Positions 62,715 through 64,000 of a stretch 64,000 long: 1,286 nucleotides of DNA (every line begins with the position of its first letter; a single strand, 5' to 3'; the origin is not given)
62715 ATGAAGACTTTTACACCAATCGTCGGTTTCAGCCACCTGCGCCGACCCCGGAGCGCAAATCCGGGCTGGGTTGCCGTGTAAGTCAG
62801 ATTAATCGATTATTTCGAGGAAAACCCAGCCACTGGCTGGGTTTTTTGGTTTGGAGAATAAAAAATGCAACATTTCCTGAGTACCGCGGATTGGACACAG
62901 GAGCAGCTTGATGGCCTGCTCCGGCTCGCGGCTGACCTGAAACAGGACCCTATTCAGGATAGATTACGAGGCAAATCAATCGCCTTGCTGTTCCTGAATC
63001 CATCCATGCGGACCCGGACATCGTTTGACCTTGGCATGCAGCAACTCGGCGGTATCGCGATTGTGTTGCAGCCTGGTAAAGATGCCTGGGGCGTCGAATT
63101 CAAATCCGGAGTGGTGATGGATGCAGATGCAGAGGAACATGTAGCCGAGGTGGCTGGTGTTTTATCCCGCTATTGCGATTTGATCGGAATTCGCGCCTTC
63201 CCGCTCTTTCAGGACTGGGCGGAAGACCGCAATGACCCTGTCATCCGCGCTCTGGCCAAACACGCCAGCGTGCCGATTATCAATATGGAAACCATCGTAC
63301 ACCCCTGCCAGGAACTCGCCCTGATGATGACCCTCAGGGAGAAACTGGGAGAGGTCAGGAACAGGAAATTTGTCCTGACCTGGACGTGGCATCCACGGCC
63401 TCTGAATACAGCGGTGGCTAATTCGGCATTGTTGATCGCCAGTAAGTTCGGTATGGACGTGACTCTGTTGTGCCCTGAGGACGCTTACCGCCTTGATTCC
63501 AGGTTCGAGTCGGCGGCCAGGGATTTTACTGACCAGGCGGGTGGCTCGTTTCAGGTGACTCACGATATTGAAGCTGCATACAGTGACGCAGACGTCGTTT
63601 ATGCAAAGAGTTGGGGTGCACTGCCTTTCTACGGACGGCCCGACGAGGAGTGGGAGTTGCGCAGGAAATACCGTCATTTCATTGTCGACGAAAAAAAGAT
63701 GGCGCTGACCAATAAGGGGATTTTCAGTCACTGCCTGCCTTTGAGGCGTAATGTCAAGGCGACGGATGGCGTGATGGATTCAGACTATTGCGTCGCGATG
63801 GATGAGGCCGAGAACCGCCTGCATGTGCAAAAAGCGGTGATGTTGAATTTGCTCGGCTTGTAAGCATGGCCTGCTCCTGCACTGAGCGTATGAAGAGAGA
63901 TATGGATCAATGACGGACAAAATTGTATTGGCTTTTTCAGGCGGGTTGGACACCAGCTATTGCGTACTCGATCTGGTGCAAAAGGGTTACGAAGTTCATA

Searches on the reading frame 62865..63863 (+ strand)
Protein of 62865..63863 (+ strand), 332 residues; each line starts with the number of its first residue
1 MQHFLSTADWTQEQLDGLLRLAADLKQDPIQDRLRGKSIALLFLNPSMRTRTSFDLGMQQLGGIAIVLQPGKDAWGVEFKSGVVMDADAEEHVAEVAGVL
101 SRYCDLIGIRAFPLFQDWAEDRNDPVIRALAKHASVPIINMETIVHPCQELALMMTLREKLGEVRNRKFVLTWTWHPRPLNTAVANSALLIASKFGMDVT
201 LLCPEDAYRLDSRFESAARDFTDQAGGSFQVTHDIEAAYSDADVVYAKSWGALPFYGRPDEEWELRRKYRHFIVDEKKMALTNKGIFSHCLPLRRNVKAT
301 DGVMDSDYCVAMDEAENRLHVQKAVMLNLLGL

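Call 7: search_protein_families(library=ncbifam, proteins=[window:62865-63863:+])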
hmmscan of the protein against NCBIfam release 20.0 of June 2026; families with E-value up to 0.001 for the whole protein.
window:62865-63863:+ (332 aa): 16 families
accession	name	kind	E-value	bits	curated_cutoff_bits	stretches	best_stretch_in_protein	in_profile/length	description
NF003384.0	PRK04523.1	equivalog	1.6e-163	543.6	288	1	1-329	3-332/336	N-acetylornithine carbamoyltransferase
NF001986.0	PRK00779.1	subfamily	2.8e-61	207.3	306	1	1-330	5-304/307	ornithine carbamoyltransferase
NF011380.0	PRK14805.1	equivalog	2.4e-57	194.3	421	1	1-331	1-301/302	ornithine carbamoyltransferase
TIGR00658.1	orni_carb_tr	equivalog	2.8e-57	194.2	280.85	1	2-330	1-303/304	ornithine carbamoyltransferase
TIGR04384.1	putr_carbamoyl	exception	8.2e-50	169.8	500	1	3-328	1-305/330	putrescine carbamoyltransferase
NF003286.0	PRK04284.1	subfamily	3.6e-37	128.2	515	1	3-331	8-331/332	ornithine carbamoyltransferase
NF009213.0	PRK12562.1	subfamily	9.4e-32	110.7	559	1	2-293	7-277/334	ornithine carbamoyltransferase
NF011379.0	PRK14804.1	equivalog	9.7e-28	97.2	373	2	130-330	114-309/311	ornithine carbamoyltransferase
NF002470.0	PRK01713.1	equivalog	1.3e-27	97.1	545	1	2-298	8-282/334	ornithine carbamoyltransferase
NF002032.1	PRK00856.1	equivalog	3.4e-24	85.6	263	1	2-329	1-296/297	aspartate carbamoyltransferase catalytic subunit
NF005538.0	PRK07200.1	equivalog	9.2e-22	77.6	453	1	3-253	23-275/396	knotted carbamoyltransferase YgeW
TIGR00670.1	asp_carb_tr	equivalog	1.3e-21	77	236.95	1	3-329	2-302/304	aspartate carbamoyltransferase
TIGR03316.1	ygeW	equivalog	7.6e-20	71.2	500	1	2-253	19-272/391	knotted carbamoyltransferase YgeW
NF006046.0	PRK08192.1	equivalog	4.6e-08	32.7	512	1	3-297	8-281/339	aspartate carbamoyltransferase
NF010387.0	PRK13814.1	equivalog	8.4e-06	24.9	660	1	23-71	32-78/310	aspartate carbamoyltransferase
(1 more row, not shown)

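Call 8: find_related_loci(query=window:62865-63860:+, collection=genome_contigs, flank=3000)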
Query window:62865-63860:+ (332 aa) in genome_contigs; peptide patterns used: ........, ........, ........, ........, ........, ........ (x = any residue, [..] = any of these).
136 stretches matched a pattern; 74 encode a relative of the query (tblastn E <= 1e-3); 74 distinct loci.
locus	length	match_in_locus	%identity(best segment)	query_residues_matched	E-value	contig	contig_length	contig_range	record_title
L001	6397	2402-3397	86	1-332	0e+0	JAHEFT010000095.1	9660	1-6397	MAG: Chromatiales bacterium isolate Ww344 NODE_18014_length_9660_cov_13.922109, whole genome shotgun sequence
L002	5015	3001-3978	87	1-326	0e+0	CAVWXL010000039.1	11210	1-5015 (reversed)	MAG: uncultured Gammaproteobacteria bacterium isolate MFD03551.bin.2.83 genome assembly, contig: contig_84224, whole gen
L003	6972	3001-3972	86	1-324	0e+0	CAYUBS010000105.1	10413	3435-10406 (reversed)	MAG TPA_asm: uncultured Wenzhouxiangellaceae bacterium isolate SRP155585_co2_232 genome assembly, contig: NODE_4758_leng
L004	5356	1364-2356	85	1-331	0e+0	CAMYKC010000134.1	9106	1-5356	MAG: uncultured Xanthomonadales bacterium isolate FCS_Gamma_101 genome assembly, contig: scaffold_5915, whole genome sho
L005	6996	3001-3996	84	1-332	0e+0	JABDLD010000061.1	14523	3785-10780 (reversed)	MAG: Lysobacterales bacterium isolate SS_bin_66 k127_2919283, whole genome shotgun sequence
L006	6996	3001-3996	84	1-332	0e+0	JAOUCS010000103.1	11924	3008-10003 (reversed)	MAG: Lysobacterales bacterium isolate 24_Oct_SF_Bin28 24_Oct_SF_Bin28_scaffold_1145_c1, whole genome shotgun sequence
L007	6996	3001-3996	83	1-332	0e+0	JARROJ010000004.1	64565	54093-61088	MAG: Lysobacterales bacterium isolate Spart_147_MAG scaffold_55, whole genome shotgun sequence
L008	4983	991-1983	78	1-331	0e+0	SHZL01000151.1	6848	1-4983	MAG: Lysobacterales bacterium isolate Baikal-deep-G148 BACOMB-C51761, whole genome shotgun sequence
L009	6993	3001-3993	79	1-331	0e+0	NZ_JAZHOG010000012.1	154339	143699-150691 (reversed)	Elongatibacter sediminis strain CH-27 NODE_12_length_154339_cov_119.013775, whole genome shotgun sequence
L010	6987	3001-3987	78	3-331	0e+0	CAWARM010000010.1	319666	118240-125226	MAG: uncultured Gammaproteobacteria bacterium isolate MFD02979.bin.1.82 genome assembly, contig: contig_47817, whole gen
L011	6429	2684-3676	79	1-331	0e+0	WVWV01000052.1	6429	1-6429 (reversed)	MAG: Lysobacterales bacterium isolate ACK-C008 C_merged_R1_(paired)_contig_190928, whole genome shotgun sequence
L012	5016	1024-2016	76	1-331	0e+0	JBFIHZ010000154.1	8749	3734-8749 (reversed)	MAG: Lysobacterales bacterium isolate Mix_sand11.2021.09.Z.36 k141_2863009_length_8749_cov_11.8342, whole genome shotgun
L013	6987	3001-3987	77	3-331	3e-178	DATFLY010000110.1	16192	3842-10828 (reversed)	MAG TPA_asm: Lysobacterales bacterium isolate SMAG_U9210 k141_21711, whole genome shotgun sequence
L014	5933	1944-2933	74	1-330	1e-177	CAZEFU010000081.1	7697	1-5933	MAG TPA_asm: uncultured Wenzhouxiangellaceae bacterium isolate SRP128015_co1_175 genome assembly, contig: NODE_16291_len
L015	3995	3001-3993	73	1-331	3e-180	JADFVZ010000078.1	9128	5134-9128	MAG: Proteobacteria bacterium isolate C1.bin.42 k83_2398644, whole genome shotgun sequence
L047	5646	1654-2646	67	1-331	7e-156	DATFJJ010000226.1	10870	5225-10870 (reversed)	MAG TPA_asm: Wenzhouxiangellaceae bacterium isolate SMAG_U9141 k141_151971, whole genome shotgun sequence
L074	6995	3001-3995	62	1-331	7e-97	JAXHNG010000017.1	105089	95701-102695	MAG: Lysobacterales bacterium isolate Salar_de_Ascotan_soil_MAG_ASO79 contig_2221_polypolish, whole genome shotgun seque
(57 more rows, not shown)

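Call 49: search_protein_families(library=ncbifam, proteins=[L007:4036-5235:+, L007:5232-6317:+, L007:1361-2785:+, L047:3137-4336:+, L047:949-1416:+, L074:5003-5512:+], max_evalue=1e-10)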
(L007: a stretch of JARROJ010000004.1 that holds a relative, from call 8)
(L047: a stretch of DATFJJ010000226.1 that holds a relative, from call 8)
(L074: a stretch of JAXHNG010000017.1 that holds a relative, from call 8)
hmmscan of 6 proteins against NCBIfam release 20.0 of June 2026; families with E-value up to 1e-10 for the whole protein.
L007:4036-5235:+ (399 aa): 6 families
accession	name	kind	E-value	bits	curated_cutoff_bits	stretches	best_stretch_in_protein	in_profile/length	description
NF003385.0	PRK04527.1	equivalog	5.3e-169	562.1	603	1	2-394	3-395/401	argininosuccinate synthase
NF001770.0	PRK00509.1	equivalog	5.4e-81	272.7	334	1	1-392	3-395/401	argininosuccinate synthase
NF010392.0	PRK13820.1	equivalog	1.7e-79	267.7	512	1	2-391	2-388/395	argininosuccinate synthase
TIGR00032.1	argG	equivalog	9.9e-77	258.9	268.2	1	4-389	1-387/394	argininosuccinate synthase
NF038212.1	argG_rel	exception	2.4e-26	92.5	425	1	2-355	14-363/381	argininosuccinate synthase-related protein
NF003779.0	PRK05370.1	equivalog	5.9e-18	64.9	657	1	3-346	12-367/448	argininosuccinate synthase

L007:5232-6317:+ (361 aa): 30 families (the best 25 are shown)
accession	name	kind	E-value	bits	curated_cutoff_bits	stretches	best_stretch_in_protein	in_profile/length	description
NF006439.0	PRK08737.1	equivalog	3.8e-107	358.5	345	1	5-358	7-362/364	acetylornithine deacetylase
TIGR01892.1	AcOrn-deacetyl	equivalog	3.6e-52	177.6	297.7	1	57-357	49-365/365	acetylornithine deacetylase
NF005710.0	PRK07522.1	subfamily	5.5e-48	164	412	1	63-358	69-386/391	acetylornithine deacetylase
TIGR01910.1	DapE-ArgE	subfamily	1.2e-39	136.5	217.6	1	10-346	4-367/373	ArgE/DapE family deacylase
NF003474.0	PRK05111.1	equivalog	6.7e-35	120.7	460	1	61-358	70-378/383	acetylornithine deacetylase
NF006399.0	PRK08651.1-2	equivalog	2.6e-32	112.3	381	1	6-207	6-216/405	succinyl-diaminopimelate desuccinylase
TIGR01900.1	dapE-gram_pos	equivalog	1.1e-31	110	304.2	1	64-355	57-348/351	succinyl-diaminopimelate desuccinylase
NF006400.0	PRK08651.1-3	equivalog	1.3e-28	100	374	1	62-255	82-292/410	succinyl-diaminopimelate desuccinylase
NF009557.0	PRK13009.1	equivalog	2.9e-27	95.8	284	1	42-358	37-372/377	succinyl-diaminopimelate desuccinylase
NF006365.0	PRK08588.1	subfamily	2.4e-24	86.4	289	1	65-358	66-378/383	succinyl-diaminopimelate desuccinylase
NF009555.0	PRK13004.1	equivalog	3.7e-23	82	321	1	43-265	50-279/399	YgeY family selenium metabolism-linked hydrolase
NF006401.0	PRK08651.1-4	equivalog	4e-23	82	381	1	63-188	77-201/376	succinyl-diaminopimelate desuccinylase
TIGR01246.1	dapE_proteo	equivalog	3.1e-22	79.1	361.8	1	43-359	34-369/370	succinyl-diaminopimelate desuccinylase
NF009558.0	PRK13013.1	equivalog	7.3e-19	67.7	428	1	64-197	87-229/429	acetylornithine deacetylase/succinyl-diaminopimelate desuccinylase family protein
NF006405.0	PRK08652.1-3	equivalog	6.1e-18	65.2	455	1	61-357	55-361/367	acetylornithine deacetylase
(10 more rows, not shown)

L007:1361-2785:+ (474 aa): 46 families (the best 25 are shown)
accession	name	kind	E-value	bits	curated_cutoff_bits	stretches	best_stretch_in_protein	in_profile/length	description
TIGR01350.1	lipoamide_DH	equivalog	2.5e-151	504.5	408.8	1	6-459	1-455/461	dihydrolipoyl dehydrogenase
TIGR02053.1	MerA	equivalog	4.4e-97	326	454.45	1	7-464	1-459/465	mercury(II) reductase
NF003585.0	PRK05249.1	equivalog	9.2e-96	321.2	465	1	3-455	3-454/464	Si-specific NAD(P)(+) transhydrogenase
NF004943.0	PRK06292.2-1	equivalog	6.9e-92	308.6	432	1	6-456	3-453/456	dihydrolipoyl dehydrogenase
NF004991.0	PRK06370.1-3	subfamily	1.8e-89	300.6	620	1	6-462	35-491/509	FAD-containing oxidoreductase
NF010311.1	PRK13748.1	subfamily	1.2e-84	285.1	600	1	4-465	95-555/560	mercury(II) reductase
NF004992.0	PRK06370.1-4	equivalog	2.2e-84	283.5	629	1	6-451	4-448/459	FAD-containing oxidoreductase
NF004776.0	PRK06116.1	equivalog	2.2e-82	277.5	480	1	4-450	2-445/450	glutathione-disulfide reductase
NF005884.0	PRK07846.1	equivalog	1.5e-79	267.8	501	1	6-452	3-445/454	mycothione reductase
NF004946.0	PRK06292.2-4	subfamily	4.7e-78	263.1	634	1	6-454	3-466/487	dihydrolipoyl dehydrogenase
NF004947.0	PRK06292.2-5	equivalog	1.1e-77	261.9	592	1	6-455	3-455/474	dihydrolipoyl dehydrogenase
TIGR01424.1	gluta_reduc_2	equivalog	3e-73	246.9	606.05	1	5-450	1-441/446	glutathione-disulfide reductase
NF005883.0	PRK07845.1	equivalog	4.5e-73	246.8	479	1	9-456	5-457/466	NAD(P)H-quinone dehydrogenase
NF004945.0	PRK06292.2-3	equivalog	2.3e-72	244.4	494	1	6-451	3-445/457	dihydrolipoyl dehydrogenase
TIGR03452.1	mycothione_red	equivalog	3.3e-70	237.2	635.65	1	6-451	2-445/452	mycothione reductase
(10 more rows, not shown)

L047:3137-4336:+ (399 aa): 6 families
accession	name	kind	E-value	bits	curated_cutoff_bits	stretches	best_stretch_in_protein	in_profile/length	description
NF003385.0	PRK04527.1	equivalog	1.4e-166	554.1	603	1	2-398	1-397/401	argininosuccinate synthase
NF001770.0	PRK00509.1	equivalog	1.5e-75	254.8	334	1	2-397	2-398/401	argininosuccinate synthase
TIGR00032.1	argG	equivalog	3e-70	237.5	268.2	1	6-391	1-387/394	argininosuccinate synthase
NF010392.0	PRK13820.1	equivalog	1.9e-69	234.6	512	1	4-398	2-393/395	argininosuccinate synthase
NF038212.1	argG_rel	exception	3.9e-26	91.8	425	1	4-357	14-363/381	argininosuccinate synthase-related protein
NF003779.0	PRK05370.1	equivalog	3.4e-16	59.1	657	1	4-366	11-386/448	argininosuccinate synthase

L047:949-1416:+ (155 aa): 0 families

L074:5003-5512:+ (169 aa): 5 families
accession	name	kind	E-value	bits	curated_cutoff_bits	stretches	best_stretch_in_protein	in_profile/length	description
NF003385.0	PRK04527.1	equivalog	1.7e-69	234.4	603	1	2-163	3-164/401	argininosuccinate synthase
NF001770.0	PRK00509.1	equivalog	2.6e-30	105.8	334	1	2-149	4-152/401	argininosuccinate synthase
TIGR00032.1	argG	equivalog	1.7e-29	103.3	268.2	1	4-161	1-155/394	argininosuccinate synthase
NF010392.0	PRK13820.1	equivalog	2.4e-28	99.3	512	1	2-157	2-158/395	argininosuccinate synthase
NF038212.1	argG_rel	exception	5.3e-13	48.6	425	1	3-135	15-146/381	argininosuccinate synthase-related protein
